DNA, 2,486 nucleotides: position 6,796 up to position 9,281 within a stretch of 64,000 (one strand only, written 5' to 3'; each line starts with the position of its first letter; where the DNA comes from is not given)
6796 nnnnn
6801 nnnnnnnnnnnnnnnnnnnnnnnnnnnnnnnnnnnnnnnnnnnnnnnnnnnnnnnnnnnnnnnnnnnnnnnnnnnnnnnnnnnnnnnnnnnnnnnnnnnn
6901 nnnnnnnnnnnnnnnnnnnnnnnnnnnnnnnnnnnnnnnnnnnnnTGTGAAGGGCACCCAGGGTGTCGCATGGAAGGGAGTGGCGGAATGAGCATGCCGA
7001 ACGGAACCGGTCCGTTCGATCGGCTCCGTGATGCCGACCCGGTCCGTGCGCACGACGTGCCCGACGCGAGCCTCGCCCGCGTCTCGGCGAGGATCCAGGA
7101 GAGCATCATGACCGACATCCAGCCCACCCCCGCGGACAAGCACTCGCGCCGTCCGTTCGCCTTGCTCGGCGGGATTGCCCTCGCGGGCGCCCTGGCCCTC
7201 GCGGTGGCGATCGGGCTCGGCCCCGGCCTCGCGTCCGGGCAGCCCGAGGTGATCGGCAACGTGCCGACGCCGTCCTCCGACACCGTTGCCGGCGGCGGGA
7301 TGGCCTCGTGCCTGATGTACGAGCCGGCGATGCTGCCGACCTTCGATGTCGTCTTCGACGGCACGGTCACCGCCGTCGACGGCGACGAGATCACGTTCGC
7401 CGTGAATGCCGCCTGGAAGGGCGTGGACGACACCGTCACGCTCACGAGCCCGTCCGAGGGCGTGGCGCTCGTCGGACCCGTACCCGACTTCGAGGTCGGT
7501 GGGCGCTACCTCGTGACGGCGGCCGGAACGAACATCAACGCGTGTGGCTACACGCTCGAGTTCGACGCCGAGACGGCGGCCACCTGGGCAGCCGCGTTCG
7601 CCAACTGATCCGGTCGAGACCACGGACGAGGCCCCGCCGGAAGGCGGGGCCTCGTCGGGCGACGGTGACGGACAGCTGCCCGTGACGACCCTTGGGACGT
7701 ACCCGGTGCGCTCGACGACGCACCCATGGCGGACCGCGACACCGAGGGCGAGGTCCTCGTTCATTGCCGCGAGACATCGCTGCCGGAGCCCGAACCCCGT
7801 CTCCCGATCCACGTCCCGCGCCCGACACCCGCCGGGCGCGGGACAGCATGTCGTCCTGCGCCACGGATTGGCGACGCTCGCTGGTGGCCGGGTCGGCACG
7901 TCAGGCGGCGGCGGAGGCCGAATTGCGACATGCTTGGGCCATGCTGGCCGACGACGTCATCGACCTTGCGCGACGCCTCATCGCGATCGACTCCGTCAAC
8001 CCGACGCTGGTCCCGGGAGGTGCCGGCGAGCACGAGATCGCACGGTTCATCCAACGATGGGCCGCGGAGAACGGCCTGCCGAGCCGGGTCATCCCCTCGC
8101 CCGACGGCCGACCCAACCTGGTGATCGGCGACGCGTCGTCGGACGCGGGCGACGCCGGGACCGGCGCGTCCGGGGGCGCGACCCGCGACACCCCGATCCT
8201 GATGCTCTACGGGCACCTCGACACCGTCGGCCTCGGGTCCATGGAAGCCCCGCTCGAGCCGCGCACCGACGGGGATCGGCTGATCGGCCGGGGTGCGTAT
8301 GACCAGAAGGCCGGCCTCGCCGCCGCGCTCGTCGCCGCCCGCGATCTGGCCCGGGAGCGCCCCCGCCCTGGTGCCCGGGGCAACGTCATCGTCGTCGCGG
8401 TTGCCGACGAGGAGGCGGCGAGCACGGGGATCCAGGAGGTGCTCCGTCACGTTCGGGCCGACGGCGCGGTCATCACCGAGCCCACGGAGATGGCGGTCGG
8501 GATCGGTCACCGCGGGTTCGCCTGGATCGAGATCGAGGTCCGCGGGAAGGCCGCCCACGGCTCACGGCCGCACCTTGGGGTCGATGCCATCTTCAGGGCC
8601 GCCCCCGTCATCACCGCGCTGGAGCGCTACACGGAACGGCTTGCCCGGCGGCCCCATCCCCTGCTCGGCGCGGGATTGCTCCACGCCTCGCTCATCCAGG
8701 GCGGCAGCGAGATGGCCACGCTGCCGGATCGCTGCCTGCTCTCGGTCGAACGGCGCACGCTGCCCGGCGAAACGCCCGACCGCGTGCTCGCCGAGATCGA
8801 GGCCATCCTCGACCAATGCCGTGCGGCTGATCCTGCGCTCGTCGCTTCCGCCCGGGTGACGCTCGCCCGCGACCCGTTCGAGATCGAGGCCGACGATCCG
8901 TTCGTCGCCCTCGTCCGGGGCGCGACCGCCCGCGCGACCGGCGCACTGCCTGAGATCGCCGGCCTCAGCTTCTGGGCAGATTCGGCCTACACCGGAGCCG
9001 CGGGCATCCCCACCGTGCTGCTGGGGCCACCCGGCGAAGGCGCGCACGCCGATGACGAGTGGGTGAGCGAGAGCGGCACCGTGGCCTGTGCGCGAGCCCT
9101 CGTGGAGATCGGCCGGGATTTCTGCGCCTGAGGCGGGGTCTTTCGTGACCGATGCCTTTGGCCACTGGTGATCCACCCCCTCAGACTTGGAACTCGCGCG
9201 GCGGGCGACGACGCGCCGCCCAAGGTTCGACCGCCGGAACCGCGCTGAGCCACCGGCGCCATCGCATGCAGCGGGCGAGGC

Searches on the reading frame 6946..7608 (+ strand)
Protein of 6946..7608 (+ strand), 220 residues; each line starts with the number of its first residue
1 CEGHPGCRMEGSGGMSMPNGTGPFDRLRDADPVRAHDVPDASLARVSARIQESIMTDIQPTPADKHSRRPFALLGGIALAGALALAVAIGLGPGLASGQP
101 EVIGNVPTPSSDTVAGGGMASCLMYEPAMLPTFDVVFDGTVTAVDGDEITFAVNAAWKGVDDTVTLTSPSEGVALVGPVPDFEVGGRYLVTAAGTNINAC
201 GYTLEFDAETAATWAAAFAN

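Call 30: search_protein_families(library=pfam, proteins=[window:6946-7608:+], max_evalue=0.001)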
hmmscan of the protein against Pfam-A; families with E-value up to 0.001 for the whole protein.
window:6946-7608:+ (220 aa): 0 families

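Call 53: search_protein_families(library=ncbifam, proteins=[window:6970-7608:+], max_evalue=0.001)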
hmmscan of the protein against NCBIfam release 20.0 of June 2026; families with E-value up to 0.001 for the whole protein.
window:6970-7608:+ (212 aa): 1 family
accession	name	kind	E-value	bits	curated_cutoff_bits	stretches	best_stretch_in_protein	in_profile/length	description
NF038083.1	CU044_5270_fam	subfamily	0.00037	20.4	100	1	33-105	3-69/284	CU044_5270 family protein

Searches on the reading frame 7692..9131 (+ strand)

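Call 30: search_protein_families(library=pfam, proteins=[window:7692-9131:+], max_evalue=0.001)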
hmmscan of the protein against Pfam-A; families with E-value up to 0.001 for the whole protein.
window:7692-9131:+ (479 aa): 3 families
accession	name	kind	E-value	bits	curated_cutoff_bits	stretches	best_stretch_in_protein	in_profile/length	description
PF01546.33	Peptidase_M20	-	1.1e-28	101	24.6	1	171-473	1-203/206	Peptidase family M20/M25/M40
PF07687.19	M20_dimer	-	1.3e-18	67.3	21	1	271-375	1-101/107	Peptidase dimerisation domain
PF04389.22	Peptidase_M28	-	1.4e-06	28.6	21.3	1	164-248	10-74/193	Peptidase family M28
